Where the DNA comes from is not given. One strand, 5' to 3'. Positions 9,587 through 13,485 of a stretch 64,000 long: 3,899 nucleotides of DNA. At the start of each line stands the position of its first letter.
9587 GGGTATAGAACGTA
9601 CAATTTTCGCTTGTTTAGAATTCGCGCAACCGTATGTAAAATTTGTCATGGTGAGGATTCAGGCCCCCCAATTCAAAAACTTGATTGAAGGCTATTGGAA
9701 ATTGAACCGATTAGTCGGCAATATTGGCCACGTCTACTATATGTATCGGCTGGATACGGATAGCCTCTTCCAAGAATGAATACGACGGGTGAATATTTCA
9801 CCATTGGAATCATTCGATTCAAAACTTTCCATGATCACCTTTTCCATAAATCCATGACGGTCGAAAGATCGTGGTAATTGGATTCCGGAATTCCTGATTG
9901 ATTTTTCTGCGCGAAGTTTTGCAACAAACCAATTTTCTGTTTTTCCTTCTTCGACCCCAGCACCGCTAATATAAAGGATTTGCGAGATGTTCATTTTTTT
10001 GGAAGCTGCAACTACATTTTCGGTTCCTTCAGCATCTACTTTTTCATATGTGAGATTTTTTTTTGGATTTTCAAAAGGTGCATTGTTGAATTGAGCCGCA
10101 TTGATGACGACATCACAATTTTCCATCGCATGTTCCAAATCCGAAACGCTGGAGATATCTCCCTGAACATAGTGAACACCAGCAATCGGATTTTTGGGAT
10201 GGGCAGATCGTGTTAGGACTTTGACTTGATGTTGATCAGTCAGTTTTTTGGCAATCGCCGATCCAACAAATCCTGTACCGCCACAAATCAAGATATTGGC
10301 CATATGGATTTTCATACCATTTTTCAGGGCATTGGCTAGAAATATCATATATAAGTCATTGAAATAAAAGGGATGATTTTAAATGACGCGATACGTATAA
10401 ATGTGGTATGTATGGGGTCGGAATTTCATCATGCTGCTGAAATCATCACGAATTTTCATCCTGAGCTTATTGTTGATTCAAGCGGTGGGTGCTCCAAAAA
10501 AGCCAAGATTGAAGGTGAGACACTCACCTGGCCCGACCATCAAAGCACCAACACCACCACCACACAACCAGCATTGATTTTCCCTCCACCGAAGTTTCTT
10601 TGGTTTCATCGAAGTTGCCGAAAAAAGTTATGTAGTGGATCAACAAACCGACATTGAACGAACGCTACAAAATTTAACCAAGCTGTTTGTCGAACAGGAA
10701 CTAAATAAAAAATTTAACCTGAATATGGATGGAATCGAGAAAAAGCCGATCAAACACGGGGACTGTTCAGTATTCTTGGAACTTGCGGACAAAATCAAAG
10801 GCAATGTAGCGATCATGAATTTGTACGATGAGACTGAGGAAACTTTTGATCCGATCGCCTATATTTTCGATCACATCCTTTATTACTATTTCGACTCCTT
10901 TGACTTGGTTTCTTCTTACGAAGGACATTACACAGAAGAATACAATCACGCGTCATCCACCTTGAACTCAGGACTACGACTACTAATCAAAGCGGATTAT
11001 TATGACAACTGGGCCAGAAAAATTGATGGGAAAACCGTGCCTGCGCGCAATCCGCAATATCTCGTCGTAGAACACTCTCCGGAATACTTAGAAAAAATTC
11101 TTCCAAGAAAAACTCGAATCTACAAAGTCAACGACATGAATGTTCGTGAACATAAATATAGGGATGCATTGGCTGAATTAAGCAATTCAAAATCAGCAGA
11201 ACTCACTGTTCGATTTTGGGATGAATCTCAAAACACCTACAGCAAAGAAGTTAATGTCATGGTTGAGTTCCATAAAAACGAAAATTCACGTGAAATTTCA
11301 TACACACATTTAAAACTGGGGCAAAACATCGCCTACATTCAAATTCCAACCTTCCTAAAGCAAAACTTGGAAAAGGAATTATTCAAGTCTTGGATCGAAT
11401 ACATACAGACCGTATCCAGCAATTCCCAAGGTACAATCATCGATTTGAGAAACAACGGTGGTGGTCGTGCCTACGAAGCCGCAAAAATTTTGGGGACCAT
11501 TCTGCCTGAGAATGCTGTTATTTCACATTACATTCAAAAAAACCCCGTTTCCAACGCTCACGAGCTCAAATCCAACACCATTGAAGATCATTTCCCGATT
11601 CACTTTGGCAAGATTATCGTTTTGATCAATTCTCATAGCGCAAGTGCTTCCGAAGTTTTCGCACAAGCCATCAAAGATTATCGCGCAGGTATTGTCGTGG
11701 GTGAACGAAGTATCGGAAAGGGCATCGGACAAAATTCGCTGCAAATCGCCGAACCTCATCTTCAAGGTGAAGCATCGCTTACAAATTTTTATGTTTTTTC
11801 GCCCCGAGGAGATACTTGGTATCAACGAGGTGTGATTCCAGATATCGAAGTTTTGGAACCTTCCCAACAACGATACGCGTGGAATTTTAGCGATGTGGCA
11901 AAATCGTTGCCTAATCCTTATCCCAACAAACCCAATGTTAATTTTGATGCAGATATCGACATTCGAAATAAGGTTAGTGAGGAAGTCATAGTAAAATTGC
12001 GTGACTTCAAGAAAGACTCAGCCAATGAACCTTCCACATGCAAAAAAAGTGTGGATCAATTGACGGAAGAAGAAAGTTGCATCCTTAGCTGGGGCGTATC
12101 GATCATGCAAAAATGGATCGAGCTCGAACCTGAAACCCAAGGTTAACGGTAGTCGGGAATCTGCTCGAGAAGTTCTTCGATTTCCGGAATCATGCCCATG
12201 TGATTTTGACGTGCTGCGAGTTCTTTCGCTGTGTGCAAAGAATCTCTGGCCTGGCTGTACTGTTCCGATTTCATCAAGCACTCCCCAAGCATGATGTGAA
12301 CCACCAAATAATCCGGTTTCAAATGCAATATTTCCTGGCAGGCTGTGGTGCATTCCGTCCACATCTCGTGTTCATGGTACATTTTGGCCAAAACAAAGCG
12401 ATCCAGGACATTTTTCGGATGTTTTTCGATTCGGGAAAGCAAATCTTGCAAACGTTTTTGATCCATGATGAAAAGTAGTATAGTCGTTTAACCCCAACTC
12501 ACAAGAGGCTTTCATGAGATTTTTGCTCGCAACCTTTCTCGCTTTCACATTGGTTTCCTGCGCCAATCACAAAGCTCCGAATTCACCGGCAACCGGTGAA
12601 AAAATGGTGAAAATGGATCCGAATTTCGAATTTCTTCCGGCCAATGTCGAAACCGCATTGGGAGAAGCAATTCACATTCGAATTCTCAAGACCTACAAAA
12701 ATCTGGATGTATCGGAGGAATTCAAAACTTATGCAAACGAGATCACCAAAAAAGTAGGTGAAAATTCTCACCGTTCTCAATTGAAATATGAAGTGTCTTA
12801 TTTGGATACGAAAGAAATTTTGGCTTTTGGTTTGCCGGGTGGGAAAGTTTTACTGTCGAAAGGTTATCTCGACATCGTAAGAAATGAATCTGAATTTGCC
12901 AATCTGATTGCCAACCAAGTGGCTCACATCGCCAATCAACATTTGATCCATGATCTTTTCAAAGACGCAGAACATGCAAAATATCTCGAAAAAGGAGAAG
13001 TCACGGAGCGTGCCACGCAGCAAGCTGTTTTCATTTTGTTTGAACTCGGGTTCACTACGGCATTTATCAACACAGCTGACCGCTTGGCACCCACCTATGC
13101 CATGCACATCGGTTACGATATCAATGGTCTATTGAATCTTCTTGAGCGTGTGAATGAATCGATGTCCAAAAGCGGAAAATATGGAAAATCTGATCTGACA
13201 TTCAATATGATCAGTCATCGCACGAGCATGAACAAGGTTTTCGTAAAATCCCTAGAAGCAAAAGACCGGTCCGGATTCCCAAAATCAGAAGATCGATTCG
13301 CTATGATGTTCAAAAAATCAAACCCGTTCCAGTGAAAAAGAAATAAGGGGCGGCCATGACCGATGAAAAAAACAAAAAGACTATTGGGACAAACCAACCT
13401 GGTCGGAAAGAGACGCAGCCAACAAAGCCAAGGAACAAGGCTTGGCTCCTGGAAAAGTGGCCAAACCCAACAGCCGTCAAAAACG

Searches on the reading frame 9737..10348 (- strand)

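Call 53: search_protein_families(library=pfam, proteins=[window:9737-10348:-], max_evalue=0.00001)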
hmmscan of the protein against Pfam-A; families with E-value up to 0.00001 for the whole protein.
window:9737-10348:- (203 aa): 7 families
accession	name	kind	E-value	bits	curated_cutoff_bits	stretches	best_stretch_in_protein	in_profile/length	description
PF13460.12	NAD_binding_10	-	1.7e-20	74.1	27.2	1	23-156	1-136/184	NAD(P)H-binding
PF01370.27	Epimerase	-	3.8e-17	63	20.9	1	19-131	1-117/240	NAD dependent epimerase/dehydratase family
PF01073.25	3Beta_HSD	-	2.7e-14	53.3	22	1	20-133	1-120/280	3-beta hydroxysteroid dehydrogenase/isomerase family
PF04321.23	RmlD_sub_bind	-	1.4e-09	37.9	27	1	18-140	2-112/287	RmlD substrate binding domain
PF05368.20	NmrA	-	2.6e-09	37.5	27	1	18-178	4-159/298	NmrA-like family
PF02719.21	Polysacc_synt_2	-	5.7e-06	26.2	20.2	0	19-128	1-127/293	Polysaccharide biosynthesis protein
PF07993.18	NAD_binding_4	-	8.9e-06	25.5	20.1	0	21-53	1-37/258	Male sterility protein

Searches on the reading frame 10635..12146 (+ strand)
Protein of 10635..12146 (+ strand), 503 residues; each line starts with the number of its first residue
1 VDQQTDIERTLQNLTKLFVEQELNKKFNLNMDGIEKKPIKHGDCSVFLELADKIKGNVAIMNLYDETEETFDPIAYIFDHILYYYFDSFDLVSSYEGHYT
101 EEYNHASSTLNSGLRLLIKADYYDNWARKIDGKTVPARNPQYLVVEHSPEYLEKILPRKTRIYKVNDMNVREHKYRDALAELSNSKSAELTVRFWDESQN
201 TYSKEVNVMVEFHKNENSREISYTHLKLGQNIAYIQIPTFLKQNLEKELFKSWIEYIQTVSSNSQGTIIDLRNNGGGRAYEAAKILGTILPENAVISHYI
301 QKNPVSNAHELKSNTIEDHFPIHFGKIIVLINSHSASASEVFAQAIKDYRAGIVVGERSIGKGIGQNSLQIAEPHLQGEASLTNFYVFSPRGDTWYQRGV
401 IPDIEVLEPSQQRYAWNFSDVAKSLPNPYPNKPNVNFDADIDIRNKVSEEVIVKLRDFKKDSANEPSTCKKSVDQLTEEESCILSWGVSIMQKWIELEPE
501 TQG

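Call 53: search_protein_families(library=pfam, proteins=[window:10635-12146:+], max_evalue=0.00001)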
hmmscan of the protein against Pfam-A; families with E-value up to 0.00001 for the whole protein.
window:10635-12146:+ (503 aa): 1 family
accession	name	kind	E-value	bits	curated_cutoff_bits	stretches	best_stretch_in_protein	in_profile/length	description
PF03572.23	Peptidase_S41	-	1.1e-32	113.3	24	1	231-406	1-165/165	Peptidase family S41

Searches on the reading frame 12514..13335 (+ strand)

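Call 53: search_protein_families(library=pfam, proteins=[window:12514-13335:+], max_evalue=0.00001)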
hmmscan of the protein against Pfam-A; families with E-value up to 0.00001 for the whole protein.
window:12514-13335:+ (273 aa): 1 family
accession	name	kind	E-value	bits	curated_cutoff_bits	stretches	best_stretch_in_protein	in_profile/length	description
PF01435.24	Peptidase_M48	-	2.1e-08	34.7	20.3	1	75-215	8-166/186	Peptidase family M48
